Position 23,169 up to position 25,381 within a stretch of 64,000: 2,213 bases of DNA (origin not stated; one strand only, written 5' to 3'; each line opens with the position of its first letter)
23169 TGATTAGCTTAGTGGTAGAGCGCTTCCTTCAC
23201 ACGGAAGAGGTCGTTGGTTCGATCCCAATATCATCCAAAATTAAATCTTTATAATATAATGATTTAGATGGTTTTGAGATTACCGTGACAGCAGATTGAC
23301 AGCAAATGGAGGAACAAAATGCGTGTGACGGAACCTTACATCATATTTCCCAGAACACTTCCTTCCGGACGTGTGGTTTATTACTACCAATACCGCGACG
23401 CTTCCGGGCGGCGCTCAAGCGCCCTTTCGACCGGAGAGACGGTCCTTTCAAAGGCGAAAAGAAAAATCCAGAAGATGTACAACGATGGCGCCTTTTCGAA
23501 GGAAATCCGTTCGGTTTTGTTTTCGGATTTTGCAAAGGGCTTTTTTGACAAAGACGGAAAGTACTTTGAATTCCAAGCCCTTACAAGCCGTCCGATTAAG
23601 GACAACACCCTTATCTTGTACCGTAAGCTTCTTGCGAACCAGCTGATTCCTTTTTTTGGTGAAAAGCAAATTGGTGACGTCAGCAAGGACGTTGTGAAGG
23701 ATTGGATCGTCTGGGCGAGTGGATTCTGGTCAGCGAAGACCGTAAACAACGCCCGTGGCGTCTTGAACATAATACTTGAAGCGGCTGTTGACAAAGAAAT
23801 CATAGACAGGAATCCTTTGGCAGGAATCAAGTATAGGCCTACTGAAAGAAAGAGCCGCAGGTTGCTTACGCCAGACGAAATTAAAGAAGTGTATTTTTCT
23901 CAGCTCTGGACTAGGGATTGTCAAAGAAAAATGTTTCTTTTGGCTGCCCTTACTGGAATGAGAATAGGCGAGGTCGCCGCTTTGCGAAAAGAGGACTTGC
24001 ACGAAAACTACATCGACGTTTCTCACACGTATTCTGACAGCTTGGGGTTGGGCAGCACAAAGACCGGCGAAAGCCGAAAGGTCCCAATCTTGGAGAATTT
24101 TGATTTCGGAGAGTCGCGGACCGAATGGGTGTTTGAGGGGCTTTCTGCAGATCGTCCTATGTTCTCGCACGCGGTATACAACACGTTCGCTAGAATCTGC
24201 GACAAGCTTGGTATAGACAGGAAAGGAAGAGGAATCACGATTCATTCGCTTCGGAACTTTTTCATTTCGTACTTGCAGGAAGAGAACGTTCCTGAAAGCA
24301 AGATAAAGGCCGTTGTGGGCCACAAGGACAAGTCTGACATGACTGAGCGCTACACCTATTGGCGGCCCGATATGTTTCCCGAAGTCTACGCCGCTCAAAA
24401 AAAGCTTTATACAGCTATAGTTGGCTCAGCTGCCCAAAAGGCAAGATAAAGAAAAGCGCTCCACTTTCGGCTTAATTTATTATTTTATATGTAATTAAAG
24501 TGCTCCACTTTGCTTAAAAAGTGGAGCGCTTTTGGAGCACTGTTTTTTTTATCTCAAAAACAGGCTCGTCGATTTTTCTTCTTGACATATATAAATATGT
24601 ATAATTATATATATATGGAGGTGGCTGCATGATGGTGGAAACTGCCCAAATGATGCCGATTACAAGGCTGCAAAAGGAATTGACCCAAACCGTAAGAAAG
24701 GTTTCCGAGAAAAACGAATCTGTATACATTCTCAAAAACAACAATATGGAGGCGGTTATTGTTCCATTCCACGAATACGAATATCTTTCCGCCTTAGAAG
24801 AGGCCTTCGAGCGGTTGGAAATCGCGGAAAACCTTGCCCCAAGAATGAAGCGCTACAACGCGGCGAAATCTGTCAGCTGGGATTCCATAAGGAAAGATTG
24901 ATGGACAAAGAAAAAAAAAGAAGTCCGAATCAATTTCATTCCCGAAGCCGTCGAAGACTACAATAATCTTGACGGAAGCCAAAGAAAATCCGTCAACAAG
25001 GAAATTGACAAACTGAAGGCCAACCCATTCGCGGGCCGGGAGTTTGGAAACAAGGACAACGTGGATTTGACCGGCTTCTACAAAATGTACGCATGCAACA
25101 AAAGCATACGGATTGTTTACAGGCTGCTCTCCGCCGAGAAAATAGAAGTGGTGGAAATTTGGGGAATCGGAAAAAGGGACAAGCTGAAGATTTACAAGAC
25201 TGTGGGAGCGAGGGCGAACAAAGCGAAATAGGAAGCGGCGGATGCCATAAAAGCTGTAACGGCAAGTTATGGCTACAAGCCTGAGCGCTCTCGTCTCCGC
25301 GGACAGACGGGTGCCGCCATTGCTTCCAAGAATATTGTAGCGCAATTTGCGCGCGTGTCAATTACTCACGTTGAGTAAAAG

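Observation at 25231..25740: Family of about 97-nt three-way-junction repeats with compensatory changes and promoters placed exactly at their 5' end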

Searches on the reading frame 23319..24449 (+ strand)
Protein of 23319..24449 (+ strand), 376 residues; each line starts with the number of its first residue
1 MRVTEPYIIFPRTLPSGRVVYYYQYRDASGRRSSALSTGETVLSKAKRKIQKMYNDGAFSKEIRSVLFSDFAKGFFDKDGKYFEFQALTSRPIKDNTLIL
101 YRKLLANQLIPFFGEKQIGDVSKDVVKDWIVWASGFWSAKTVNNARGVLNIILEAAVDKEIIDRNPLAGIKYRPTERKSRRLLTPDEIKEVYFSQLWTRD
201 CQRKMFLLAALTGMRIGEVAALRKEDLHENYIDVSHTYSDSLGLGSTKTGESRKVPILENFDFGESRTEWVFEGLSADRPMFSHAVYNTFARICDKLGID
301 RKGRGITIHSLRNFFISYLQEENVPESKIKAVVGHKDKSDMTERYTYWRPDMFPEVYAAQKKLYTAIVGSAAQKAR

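Call 15: search_protein_families(library=pfam, proteins=[window:23319-24449:+], max_evalue=0.01)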
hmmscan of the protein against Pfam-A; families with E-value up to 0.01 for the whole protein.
window:23319-24449:+ (376 aa): 6 families
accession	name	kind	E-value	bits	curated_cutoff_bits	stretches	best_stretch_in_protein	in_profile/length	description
PF00589.27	Phage_integrase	-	2.4e-14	53.9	27.1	1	202-346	24-166/172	Phage integrase family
PF14659.12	Phage_int_SAM_3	-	0.00063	20.4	22.6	1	93-130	17-54/58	Phage integrase, N-terminal SAM-like domain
PF08442.15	ATP-grasp_2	-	0.0014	18.7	29.5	1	189-239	105-155/202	ATP-grasp domain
PF22022.2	Phage_int_M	-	0.0017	19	27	1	101-171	24-94/96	Phage integrase central domain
PF16795.10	Phage_integr_3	-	0.0041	17.5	27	0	301-345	101-144/161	Archaeal phage integrase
PF13102.12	Phage_int_SAM_5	-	0.0084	16.9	22.3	0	107-171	30-95/98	Phage integrase SAM-like domain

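Call 56: find_homologous_proteins(query=window:23319-24449:+, max_evalue=1e-20)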
Query window:23319-24449:+ (376 aa): 180 proteins with E <= 1e-20 among 5043 candidates; the best 120 are listed.
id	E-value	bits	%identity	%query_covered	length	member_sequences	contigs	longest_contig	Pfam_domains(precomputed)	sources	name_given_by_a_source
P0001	6.2e-248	840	98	100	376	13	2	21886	PF00589.28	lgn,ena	-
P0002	4.0e-230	781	89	100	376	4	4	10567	PF00589.28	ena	-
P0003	1.2e-203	694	79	99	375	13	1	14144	PF14659.13,PF00589.28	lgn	-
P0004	1.7e-196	670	76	99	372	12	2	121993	PF14659.13,PF00589.28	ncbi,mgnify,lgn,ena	mgnify:CR=1 FL=1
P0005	1.7e-184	631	72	98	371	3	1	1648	PF00589.28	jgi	jgi:integrase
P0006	2.0e-183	628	72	98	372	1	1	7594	PF14659.13,PF00589.28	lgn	-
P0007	2.4e-181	621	70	98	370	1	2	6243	PF00589.28,PF16795.11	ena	-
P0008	2.2e-179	614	70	98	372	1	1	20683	PF14659.13,PF00589.28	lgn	-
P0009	3.7e-179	613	71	98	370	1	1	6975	PF00589.28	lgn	-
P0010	2.9e-178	611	70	98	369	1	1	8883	PF14659.13,PF00589.28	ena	-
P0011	1.4e-176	605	69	98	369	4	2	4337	PF00589.28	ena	-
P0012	1.3e-172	592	69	98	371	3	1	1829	PF14659.13,PF00589.28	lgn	-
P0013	1.5e-172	592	67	98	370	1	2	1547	PF14659.13,PF00589.28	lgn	-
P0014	3.3e-172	591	67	98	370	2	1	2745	PF14659.13,PF00589.28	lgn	-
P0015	6.3e-171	586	69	98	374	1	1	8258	PF00589.28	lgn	-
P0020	3.0e-166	571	66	98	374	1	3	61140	PF00589.28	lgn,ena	-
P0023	9.4e-163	559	66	98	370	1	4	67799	PF13495.13,PF14659.13,PF00589.28,PF16795.11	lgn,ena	-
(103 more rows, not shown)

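Call 57: find_encoding_contigs(protein=P0004, flank=10000, max_places=2)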
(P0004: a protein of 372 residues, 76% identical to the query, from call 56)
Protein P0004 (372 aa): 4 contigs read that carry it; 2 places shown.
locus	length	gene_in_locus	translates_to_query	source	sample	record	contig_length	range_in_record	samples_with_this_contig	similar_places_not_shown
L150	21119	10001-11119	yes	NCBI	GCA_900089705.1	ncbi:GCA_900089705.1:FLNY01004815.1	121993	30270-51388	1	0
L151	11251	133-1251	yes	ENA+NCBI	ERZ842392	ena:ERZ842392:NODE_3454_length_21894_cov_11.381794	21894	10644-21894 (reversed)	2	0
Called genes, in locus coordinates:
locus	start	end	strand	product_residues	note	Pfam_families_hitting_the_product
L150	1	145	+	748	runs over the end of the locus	PF01315:Ald_Xan_dh_C, PF02738:MoCoBD_1, PF20256:MoCoBD_2 (weak)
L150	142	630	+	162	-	PF00111:Fer2, PF01799:Fer2_2 (weak)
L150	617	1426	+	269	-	PF00941:FAD_binding_5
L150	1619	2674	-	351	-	PF02547:Queuosine_synth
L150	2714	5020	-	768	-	PF12913:SH3_6, PF00877:NLPC_P60 (weak), PF01520:Amidase_3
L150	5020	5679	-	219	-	PF00702:Hydrolase, PF12710:HAD (weak), PF13419:HAD_2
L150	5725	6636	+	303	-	PF02653:BPD_transp_2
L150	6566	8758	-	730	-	PF23357:DUF7088, PF09822:ABC_transp_aux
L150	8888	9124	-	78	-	PF14573:PP-binding_2 (weak), PF00550:PP-binding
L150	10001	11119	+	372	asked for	PF14659:Phage_int_SAM_3 (weak), PF00589:Phage_integrase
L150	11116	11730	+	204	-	-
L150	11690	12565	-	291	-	-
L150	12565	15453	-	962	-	PF09479:Flg_new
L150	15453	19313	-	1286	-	PF07581:Glug (faint), PF09479:Flg_new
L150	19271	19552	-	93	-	-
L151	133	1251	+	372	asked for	PF14659:Phage_int_SAM_3 (weak), PF00589:Phage_integrase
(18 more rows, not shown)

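Call 58: find_encoding_contigs(protein=P0020, flank=10000, max_places=2)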
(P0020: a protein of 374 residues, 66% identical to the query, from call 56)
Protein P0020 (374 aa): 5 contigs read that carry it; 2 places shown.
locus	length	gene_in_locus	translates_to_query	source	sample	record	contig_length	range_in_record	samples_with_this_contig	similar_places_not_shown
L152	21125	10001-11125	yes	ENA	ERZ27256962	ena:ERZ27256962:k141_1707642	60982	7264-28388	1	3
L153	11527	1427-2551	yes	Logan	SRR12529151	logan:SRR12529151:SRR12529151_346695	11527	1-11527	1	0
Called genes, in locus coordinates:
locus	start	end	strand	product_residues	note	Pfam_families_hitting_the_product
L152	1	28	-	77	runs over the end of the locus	-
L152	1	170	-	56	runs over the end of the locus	-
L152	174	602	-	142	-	-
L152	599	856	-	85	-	-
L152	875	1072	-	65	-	-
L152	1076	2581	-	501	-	PF05133:SPP1_portal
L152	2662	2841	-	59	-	-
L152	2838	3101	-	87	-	-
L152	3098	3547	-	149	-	-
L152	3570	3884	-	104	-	-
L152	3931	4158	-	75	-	-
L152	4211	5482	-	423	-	PF04466:Terminase_3, PF17288:Terminase_3C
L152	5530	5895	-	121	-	-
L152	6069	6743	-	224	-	-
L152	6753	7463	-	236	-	-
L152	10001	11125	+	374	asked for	PF00589:Phage_integrase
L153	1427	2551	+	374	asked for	PF00589:Phage_integrase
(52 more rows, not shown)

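Call 59: find_encoding_contigs(protein=P0023, flank=10000, max_places=2)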
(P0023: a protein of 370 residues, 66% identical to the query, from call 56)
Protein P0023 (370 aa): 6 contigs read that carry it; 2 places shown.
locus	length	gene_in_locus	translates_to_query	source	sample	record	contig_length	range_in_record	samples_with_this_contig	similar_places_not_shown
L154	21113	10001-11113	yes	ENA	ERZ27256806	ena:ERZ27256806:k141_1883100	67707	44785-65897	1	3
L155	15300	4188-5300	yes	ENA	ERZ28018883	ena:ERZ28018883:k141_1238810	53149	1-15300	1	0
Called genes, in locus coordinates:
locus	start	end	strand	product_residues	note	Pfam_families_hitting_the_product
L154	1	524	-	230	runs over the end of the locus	PF24746:DUF7694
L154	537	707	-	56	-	-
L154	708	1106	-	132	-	PF05766:NinG (weak)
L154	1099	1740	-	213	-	-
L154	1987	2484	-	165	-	-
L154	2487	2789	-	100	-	-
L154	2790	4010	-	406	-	PF14284:PcfJ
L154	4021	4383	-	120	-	PF14058:PcfK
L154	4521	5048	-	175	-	-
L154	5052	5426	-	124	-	-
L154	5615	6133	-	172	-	PF00436:SSB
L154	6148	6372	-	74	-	PF14090:HTH_39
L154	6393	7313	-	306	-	PF07083:DUF1351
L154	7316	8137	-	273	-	PF03837:RecT (faint)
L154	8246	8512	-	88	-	PF12728:HTH_17 (weak)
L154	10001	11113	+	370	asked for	PF14659:Phage_int_SAM_3 (weak), PF13495:Phage_int_SAM_4 (weak), PF00589:Phage_integrase, PF16795:Phage_integr_3 (faint)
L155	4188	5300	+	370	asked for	PF14659:Phage_int_SAM_3 (weak), PF13495:Phage_int_SAM_4 (weak), PF00589:Phage_integrase, PF16795:Phage_integr_3 (faint)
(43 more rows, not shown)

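Call 98: search_protein_families(library=ncbifam, proteins=[window:23319-24449:+], max_evalue=0.001)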
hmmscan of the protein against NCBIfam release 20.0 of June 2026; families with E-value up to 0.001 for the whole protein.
window:23319-24449:+ (376 aa): 3 families
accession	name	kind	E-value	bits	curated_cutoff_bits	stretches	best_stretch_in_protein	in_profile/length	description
NF040815.2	recomb_XerA_Arch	equivalog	8.7e-12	45.2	220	1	88-351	7-257/263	site-specific tyrosine recombinase/integron integrase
TIGR02225.1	recomb_XerD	equivalog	8e-07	28.7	329.6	1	90-358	10-284/290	site-specific tyrosine recombinase XerD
TIGR02224.1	recomb_XerC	equivalog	2.8e-06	26.9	335.15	1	94-235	14-165/295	tyrosine recombinase XerC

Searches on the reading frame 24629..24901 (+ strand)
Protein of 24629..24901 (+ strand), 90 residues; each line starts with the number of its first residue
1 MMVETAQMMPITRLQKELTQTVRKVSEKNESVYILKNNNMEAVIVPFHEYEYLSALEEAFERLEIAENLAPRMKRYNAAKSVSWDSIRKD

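Call 15: search_protein_families(library=pfam, proteins=[window:24629-24901:+], max_evalue=0.01)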
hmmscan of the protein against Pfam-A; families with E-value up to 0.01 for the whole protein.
window:24629-24901:+ (90 aa): 1 family
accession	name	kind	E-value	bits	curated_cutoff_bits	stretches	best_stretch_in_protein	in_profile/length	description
PF02604.26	PhdYeFM_antitox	-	2.5e-07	30.8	29.8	1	10-69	5-63/74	Antitoxin Phd_YefM, type II toxin-antitoxin system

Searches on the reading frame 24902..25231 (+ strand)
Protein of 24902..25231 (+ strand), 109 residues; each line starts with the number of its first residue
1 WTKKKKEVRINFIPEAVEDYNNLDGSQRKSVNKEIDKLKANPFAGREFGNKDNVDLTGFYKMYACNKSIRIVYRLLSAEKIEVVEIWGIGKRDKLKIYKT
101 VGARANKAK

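Call 98: search_protein_families(library=ncbifam, proteins=[window:24902-25231:+], max_evalue=0.001)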
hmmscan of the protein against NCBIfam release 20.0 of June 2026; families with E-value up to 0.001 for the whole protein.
window:24902-25231:+ (109 aa): 1 family
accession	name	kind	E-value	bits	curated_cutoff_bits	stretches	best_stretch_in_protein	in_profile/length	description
TIGR02116.1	toxin_Txe_YoeB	equivalog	0.00091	19.4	51.8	0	13-87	2-77/80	Txe/YoeB family addiction module toxin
